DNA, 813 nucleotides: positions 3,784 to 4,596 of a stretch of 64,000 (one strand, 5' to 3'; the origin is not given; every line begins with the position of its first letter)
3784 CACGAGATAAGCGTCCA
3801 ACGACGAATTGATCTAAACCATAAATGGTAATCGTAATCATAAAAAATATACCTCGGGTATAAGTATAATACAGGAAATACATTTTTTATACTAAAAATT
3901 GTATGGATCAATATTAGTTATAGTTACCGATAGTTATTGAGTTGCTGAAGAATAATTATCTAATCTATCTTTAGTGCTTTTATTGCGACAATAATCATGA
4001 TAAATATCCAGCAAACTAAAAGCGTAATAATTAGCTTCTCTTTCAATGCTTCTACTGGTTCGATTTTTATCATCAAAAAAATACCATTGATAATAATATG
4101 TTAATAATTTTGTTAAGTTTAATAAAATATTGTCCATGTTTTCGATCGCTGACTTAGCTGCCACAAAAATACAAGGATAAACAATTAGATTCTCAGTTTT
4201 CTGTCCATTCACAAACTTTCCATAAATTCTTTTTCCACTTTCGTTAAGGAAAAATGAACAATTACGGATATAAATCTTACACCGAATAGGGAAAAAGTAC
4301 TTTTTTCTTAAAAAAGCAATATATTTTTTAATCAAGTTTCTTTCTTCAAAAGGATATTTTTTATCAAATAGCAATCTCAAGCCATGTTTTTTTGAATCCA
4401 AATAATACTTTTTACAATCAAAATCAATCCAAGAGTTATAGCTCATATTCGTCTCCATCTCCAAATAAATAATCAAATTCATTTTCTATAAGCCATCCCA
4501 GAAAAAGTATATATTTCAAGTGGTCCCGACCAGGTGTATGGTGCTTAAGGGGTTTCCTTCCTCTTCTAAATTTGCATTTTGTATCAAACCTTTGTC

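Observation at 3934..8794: RHS1 toxin-immunity module with an unassignable, extremely basic C-terminal domain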

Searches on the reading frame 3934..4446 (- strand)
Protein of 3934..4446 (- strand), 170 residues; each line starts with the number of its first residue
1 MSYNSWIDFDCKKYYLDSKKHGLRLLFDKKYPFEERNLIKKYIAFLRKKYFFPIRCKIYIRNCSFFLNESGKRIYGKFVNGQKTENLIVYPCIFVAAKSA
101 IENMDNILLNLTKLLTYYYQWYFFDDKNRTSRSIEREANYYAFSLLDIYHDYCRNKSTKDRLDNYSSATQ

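Call 6: search_protein_families(library=pfam, proteins=[window:3934-4446:-], max_evalue=1)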
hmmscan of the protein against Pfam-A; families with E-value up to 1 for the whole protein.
window:3934-4446:- (170 aa): 0 families

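Call 7: search_protein_families(library=ncbifam, proteins=[window:3934-4446:-], max_evalue=1)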
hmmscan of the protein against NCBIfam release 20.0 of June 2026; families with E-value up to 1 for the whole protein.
window:3934-4446:- (170 aa): 0 families

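Call 12: search_solved_structures(query=window:3934-4446:-, max_evalue=10)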
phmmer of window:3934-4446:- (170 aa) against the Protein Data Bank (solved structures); distinct sequences matched with E-value up to 10: 0.

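Call 24: find_homologous_proteins(query=A1, max_evalue=0.001)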
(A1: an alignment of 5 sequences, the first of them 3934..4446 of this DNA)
Query A1 (5 sequences) (170 aa, profile of the alignment): 375 proteins with E <= 0.001 among 864 candidates; the best 120 are listed.
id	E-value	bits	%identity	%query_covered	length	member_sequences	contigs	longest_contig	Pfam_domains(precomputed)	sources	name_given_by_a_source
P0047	2.2e-63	231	25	81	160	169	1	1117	-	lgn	-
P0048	7.4e-61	223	95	98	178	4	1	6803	-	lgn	-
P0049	3.5e-60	221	34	85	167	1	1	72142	-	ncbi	-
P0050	2.3e-52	195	26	77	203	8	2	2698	-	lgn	-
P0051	1.1e-51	193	28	85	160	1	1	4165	-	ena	-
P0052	2.8e-51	192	28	81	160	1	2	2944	-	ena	-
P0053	8.4e-51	190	28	81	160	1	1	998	-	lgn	-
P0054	4.3e-50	188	26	80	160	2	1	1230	-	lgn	-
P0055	4.4e-50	188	29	78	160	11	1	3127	-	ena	-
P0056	5.4e-50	188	29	78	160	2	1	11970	-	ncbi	-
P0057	1.4e-49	186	27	81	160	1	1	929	-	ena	-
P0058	3.1e-49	185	27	77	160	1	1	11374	-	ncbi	-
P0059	4.1e-49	185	25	82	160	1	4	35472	-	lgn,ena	-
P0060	5.0e-49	184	26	77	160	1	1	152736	-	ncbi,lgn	-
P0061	7.8e-49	184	28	78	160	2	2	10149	-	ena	-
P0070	2.0e-48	183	37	86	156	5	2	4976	-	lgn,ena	-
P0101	9.7e-46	174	36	85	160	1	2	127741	-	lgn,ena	-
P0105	1.6e-45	173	35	85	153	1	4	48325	-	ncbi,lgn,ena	-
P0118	2.8e-44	169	32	86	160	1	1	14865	-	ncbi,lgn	-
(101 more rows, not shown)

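Call 26: search_protein_families(library=pfam, alignment_id=A2, max_evalue=5)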
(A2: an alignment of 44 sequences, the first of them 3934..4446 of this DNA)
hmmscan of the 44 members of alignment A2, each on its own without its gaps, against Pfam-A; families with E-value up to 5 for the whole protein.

A. member 1, window:3934-4446:- (170 aa): 0 families

B. families by the number of members that match (of 44 scanned): 18 families
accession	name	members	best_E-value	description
PF19527.4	DUF6055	8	0.03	Family of unknown function (DUF6055)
PF13058.12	DUF3920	7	0.016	Protein of unknown function (DUF3920)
PF14247.12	DUF4344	7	0.022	Putative metallopeptidase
PF17941.7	PP_kinase_C_1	6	0.0069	Polyphosphate kinase C-terminal domain 1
PF04450.18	BSP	6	0.031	Peptidase of plants and bacteria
PF10263.15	SprT-like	5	0.081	SprT-like family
PF04228.19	Zn_peptidase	2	0.008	Putative neutral zinc metallopeptidase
PF00845.24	Gemini_BL1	1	0.0088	Geminivirus BL1 movement protein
PF18534.6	HBD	1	0.012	Helical bundle domain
PF13557.12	Phenol_MetA_deg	1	0.014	Putative MetA-pathway of phenol degradation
PF15639.11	Tox-MPTase3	1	0.051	Metallopeptidase toxin 3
PF09285.17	Elong-fact-P_C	1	0.058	Elongation factor P, C-terminal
PF17891.6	FluMu_N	1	0.066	Mu-like prophage FluMu N-terminal domain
PF25226.1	DUF7844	1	0.12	Domain of unknown function (DUF7844)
PF05163.17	DinB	1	0.13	DinB family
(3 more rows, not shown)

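Call 27: search_solved_structures(query=A2, max_evalue=10, show_alignments=2)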
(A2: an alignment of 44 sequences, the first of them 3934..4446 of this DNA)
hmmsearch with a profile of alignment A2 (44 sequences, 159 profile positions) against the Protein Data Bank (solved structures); distinct sequences matched with E-value up to 10: 2.
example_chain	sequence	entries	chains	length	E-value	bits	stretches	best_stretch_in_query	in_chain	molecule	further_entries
5fa9_A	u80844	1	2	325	0.27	14.5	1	30-58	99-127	Peptide methionine sulfoxide reductase MsrA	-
9f5x_x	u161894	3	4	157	1.2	12.3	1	36-58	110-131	NUOP8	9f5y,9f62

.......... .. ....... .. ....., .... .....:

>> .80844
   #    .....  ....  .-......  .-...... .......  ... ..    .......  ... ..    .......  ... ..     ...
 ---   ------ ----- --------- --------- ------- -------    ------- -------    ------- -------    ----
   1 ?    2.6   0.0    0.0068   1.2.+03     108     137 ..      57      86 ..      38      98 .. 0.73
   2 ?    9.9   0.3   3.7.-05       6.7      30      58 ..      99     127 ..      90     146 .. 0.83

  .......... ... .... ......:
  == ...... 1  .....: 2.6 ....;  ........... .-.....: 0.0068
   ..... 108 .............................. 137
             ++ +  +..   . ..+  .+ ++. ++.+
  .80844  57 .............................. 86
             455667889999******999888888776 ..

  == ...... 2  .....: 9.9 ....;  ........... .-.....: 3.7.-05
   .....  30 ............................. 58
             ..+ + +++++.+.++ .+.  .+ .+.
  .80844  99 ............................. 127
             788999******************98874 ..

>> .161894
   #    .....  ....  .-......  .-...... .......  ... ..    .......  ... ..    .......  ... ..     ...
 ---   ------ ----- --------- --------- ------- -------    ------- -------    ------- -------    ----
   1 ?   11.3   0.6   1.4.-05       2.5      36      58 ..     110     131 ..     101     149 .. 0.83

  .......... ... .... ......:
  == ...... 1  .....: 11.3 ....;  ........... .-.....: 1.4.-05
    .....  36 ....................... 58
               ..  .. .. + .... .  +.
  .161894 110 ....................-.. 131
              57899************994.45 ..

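Call 38: predict_structure(alignment_id=A3)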
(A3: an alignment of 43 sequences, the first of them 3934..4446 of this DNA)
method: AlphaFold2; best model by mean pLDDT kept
length: 170 residues; sequences in the alignment: 43
mean_pLDDT: 89.5   pTM: 0.83
mean pLDDT of the five models: 89.5, 88.9, 88.6, 86.6, 86.0
residues with pLDDT >= 90: 115; 70-90: 46; 50-70: 8; < 50: 1
segments of 3 or more residues with pLDDT < 50: none
pLDDT, mean of each block of 10 residues (from residue 1): 73 84 96 95 96 96 95 95 84 88 88 95 84 93 94 88 77
secondary structure, 60 per line:
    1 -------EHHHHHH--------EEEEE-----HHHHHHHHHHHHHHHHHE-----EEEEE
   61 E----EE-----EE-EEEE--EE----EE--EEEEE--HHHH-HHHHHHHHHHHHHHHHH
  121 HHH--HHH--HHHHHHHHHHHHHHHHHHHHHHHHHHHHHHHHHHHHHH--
elements in order: H9-14 E23-27 H33-49 E56-61 E76-79 E92-96 H99-102 H104-123 H131-168

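Call 41: fold_search(model_id=the predicted structure, library=pdb)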
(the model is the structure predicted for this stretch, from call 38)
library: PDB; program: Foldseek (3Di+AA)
matches with E <= 10: 166; with E <= 0.001: 0
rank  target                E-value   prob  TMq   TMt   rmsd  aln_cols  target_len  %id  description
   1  1j7n_B                2.6e-02  0.51  0.28  0.09   8.0       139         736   13  Anthrax Toxin Lethal factor (released 2001-11-07)
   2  1xm5_A                3.7e-01  0.25  0.33  0.36   8.0       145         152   10  Crystal structure of metal-dependent hydrolase ybeY from E. coli, Pfam UPF0054 (released 2004-10-12)
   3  9j9h_AA               5.2e-01  0.08  0.16  0.20  10.4        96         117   16  High-resolution cryo-EM structure of the Plasmodium falciparum 80S ribosome bound to RACK1 and E-tRNA (released 2025-06-04)
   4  4v1v_A                6.3e-01  0.07  0.20  0.06  18.8       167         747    8  Heterocyclase in complex with substrate and Cofactor (released 2015-01-14)
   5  6psn_L                6.7e-01  0.09  0.22  0.18   8.0       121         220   14  Anthrax toxin protective antigen channels bound to lethal factor (released 2020-03-04)
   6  3kwv_C                6.7e-01  0.08  0.23  0.19   7.5       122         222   15  Structural basis for the unfolding of anthrax lethal factor by protective antigen oligomers (released 2010-11-10)
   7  7zjx_SX               8.7e-01  0.06  0.17  0.22  16.0       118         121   12  Rabbit 80S ribosome programmed with SECIS and SBP2 (released 2022-09-07)
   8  4v1u_B                9.3e-01  0.06  0.23  0.07  17.9       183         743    6  Heterocyclase in complex with substrate and Cofactor (released 2015-01-14)
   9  4v1u_A                9.3e-01  0.06  0.20  0.06  18.8       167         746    8  Heterocyclase in complex with substrate and Cofactor (released 2015-01-14)
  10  3lum_A                1.3e+00  0.30  0.26  0.18   4.4        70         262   16  Structure of ulilysin mutant M290L (released 2010-03-02)
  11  4v1v_B                1.3e+00  0.05  0.22  0.07  18.7       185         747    6  Heterocyclase in complex with substrate and Cofactor (released 2015-01-14)
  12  6fnu                  1.3e+00  0.04  0.15  0.11  11.6       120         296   11  Structure of S. cerevisiae Methylenetetrahydrofolate reductase 1, catalytic domain (released 2018-03-07)
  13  8age_H                1.6e+00  0.09  0.19  0.23  16.2        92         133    6  Structure of yeast oligosaccharylransferase complex with acceptor peptide bound (released 2022-12-07)
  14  8tqd                  1.6e+00  0.05  0.17  0.15  12.1       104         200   10  NF-Kappa-B1 Bound with a Covalent Inhibitor (released 2024-04-24)
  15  9i14_SM               1.8e+00  0.06  0.18  0.26  10.1        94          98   13  CRYO-EM STRUCTURE OF HCT15 POLYSOMES IN HYBRID-PRE STATE (released 2026-01-28)
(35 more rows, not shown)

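Call 45: find_related_loci(query=A3, collection=genome_contigs, flank=6000)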
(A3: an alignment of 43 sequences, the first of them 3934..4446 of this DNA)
Query A3 (170 aa) in genome_contigs; peptide patterns used: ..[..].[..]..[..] (x = any residue, [..] = any of these).
147 stretches matched a pattern; 110 encode a relative of the query (tblastn E <= 1e-3); the best 80 are kept; 80 distinct loci.
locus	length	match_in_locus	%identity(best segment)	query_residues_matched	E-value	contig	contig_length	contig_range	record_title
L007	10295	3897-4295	37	22-151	6e-20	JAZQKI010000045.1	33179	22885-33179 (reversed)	MAG: Eubacteriales bacterium isolate T1900044615_TS20190081.MAGScoT_cleanbin_000014 SGB_838_k141_857564, whole genome sh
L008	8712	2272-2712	34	6-149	4e-19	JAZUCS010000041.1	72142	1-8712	MAG: Christensenellaceae bacterium isolate T1900045313_YK20190002.MAGScoT_cleanbin_000065 SGB_6254_k141_512245, whole ge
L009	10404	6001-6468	35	12-153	8e-19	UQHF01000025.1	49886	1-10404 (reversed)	uncultured Blautia sp. isolate UMGS276 genome assembly, contig: NODE_518_length_49886_cov_30.994321, whole genome shotgu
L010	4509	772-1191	35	17-151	3e-18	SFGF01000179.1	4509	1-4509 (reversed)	MAG: Lachnospiraceae bacterium isolate W0P45.013 Contig13345, whole genome shotgun sequence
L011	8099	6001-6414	35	11-146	1e-17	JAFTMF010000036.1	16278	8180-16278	MAG: Clostridia bacterium isolate RGIG3946 Roe_deer_Cecum-3__c112555, whole genome shotgun sequence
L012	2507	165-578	31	18-152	2e-17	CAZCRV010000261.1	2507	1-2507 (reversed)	MAG TPA_asm: uncultured Clostridium sp. isolate SRP315200_co1_677 genome assembly, contig: NODE_112119_length_2507_cov_9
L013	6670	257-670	35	17-149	6e-17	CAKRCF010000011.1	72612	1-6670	MAG: uncultured Anaerobutyricum sp. isolate REFINED_METABAT215_TOP10_CONTIGS_1500_ASSEMBLY_K77_MERGED__Hadza_MoBio_hadza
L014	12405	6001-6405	36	20-149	7e-17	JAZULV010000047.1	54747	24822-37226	MAG: Lachnospiraceae bacterium isolate T1900044904_TS20190370.MAGScoT_cleanbin_000012 SGB_3302_k141_2084540, whole genom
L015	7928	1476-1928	35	4-151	1e-16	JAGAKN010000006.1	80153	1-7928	MAG: Clostridia bacterium isolate RGIG8526 Water_deer_Cecum-2__c78131, whole genome shotgun sequence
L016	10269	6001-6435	36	12-149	1e-15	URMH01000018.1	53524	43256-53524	uncultured Blautia sp. isolate UMGS1138 genome assembly, contig: NODE_349_length_53524_cov_6.806112, whole genome shotgu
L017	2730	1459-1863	34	17-149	1e-15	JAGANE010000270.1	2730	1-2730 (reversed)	MAG: Clostridia bacterium isolate RGIG8595 Water_deer_Cecum.Co__c1078160, whole genome shotgun sequence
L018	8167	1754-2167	33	17-149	4e-15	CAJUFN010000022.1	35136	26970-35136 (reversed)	MAG TPA_asm: uncultured Lachnospiraceae bacterium isolate MGBC129736 genome assembly, contig: MGBC129736.22, whole genom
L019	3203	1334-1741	33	17-150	6e-15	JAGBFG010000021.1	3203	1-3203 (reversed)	MAG: Clostridia bacterium isolate RGIG9065 Water_deer_Rectum.Co__c773973, whole genome shotgun sequence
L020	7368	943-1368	34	16-151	1e-14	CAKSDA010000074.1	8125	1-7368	MAG: uncultured Eubacteriales bacterium isolate REFINED_METABAT215_TOP10_CONTIGS_1500_ASSEMBLY_K77_MERGED__Hadza_MoBio_h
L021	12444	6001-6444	35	10-158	1e-14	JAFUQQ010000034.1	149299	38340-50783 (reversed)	MAG: Clostridia bacterium isolate RGIG4737 Roe_deer_Rectum.Co__c928694, whole genome shotgun sequence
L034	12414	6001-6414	32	17-149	3e-13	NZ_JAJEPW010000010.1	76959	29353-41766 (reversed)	Brotocaccenecus cirricatena strain CLA-AA-H272 NODE_10_length_76959_cov_17.850043, whole genome shotgun sequence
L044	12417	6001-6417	32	17-151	3e-12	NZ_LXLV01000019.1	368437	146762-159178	Bacillus mycoides strain GOE10 BWGOE10_contig000019, whole genome shotgun sequence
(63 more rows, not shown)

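Call 56: find_encoding_contigs(protein=window:3934-4446:-, flank=3000, max_places=4)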
Protein window:3934-4446:- (170 aa): no gene with exactly this product is on record in the collection.

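Call 57: find_encoding_contigs(protein=P0048, flank=7000, max_places=3)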
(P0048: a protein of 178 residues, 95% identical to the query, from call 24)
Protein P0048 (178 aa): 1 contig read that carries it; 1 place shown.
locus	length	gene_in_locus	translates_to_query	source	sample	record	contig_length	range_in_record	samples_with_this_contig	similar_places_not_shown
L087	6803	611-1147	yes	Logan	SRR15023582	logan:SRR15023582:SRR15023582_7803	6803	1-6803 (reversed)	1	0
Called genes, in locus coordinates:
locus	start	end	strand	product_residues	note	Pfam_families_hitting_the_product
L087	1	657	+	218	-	?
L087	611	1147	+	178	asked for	-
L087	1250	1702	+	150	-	-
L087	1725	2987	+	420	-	-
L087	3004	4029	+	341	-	PF21016:RlmN_N, PF04055:Radical_SAM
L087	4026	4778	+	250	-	PF00481:PP2C, PF13672:PP2C_2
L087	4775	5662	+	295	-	PF00069:Pkinase, PF03109:ABC1 (faint), PF07714:PK_Tyr_Ser-Thr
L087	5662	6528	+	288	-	PF16745:RsgA_N, PF03193:RsgA_GTPase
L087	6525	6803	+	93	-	?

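Call 69: fold_search(model_id=the predicted structure, library=viral)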
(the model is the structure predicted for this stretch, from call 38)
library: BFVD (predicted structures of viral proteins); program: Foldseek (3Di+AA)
matches with E <= 10: 320; with E <= 0.001: 2
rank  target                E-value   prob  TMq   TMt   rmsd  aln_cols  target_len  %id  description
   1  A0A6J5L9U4            2.0e-05  1.00  0.54  0.70   5.4       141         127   16  Uncharacterized protein [uncultured Caudovirales phage]
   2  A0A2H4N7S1            7.4e-04  1.00  0.55  0.67   3.7       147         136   14  (no name in the UniProt tables at hand)
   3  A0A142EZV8            3.7e-03  1.00  0.50  0.49   5.9       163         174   13  (no name in the UniProt tables at hand)
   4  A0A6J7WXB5            1.1e-02  0.57  0.26  0.28  15.6       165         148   14  Uncharacterized protein [uncultured Caudovirales phage]
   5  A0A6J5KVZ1            1.2e-02  0.99  0.48  0.47   9.6       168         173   15  Uncharacterized protein [uncultured Caudovirales phage]
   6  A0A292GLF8            1.3e-02  0.99  0.45  0.46   6.8       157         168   10  (no name in the UniProt tables at hand)
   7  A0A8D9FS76            1.7e-02  0.94  0.38  0.26   7.6       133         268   15  Uncharacterized protein [uncultured marine phage]
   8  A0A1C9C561            1.8e-02  0.84  0.32  0.29   6.7       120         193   14  Uncharacterized protein [Heterosigma akashiwo virus 01]
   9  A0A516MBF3            2.3e-02  0.54  0.27  0.33  11.1       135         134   12  (no name in the UniProt tables at hand)
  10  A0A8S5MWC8            3.2e-02  0.99  0.40  0.55   4.6        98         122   12  Uncharacterized protein [Siphoviridae sp. ctsBB38]
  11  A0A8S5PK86            3.6e-02  0.66  0.27  0.32   9.2       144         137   12  SprT-like family protein [Podoviridae sp. ctnCN2]
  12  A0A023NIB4            3.9e-02  0.47  0.28  0.30  10.0       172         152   13  (no name in the UniProt tables at hand)
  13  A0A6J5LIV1            4.7e-02  0.57  0.30  0.38   8.3       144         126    8  SprT-like [uncultured Caudovirales phage]
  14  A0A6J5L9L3            5.3e-02  0.85  0.34  0.33   9.6       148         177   16  IrrE N-terminal-like domain-containing protein [uncultured Caudovirales phage]
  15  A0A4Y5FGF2            5.3e-02  0.75  0.33  0.25   5.7       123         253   10  Zn-dependent protease [Lactobacillus phage 3-521]
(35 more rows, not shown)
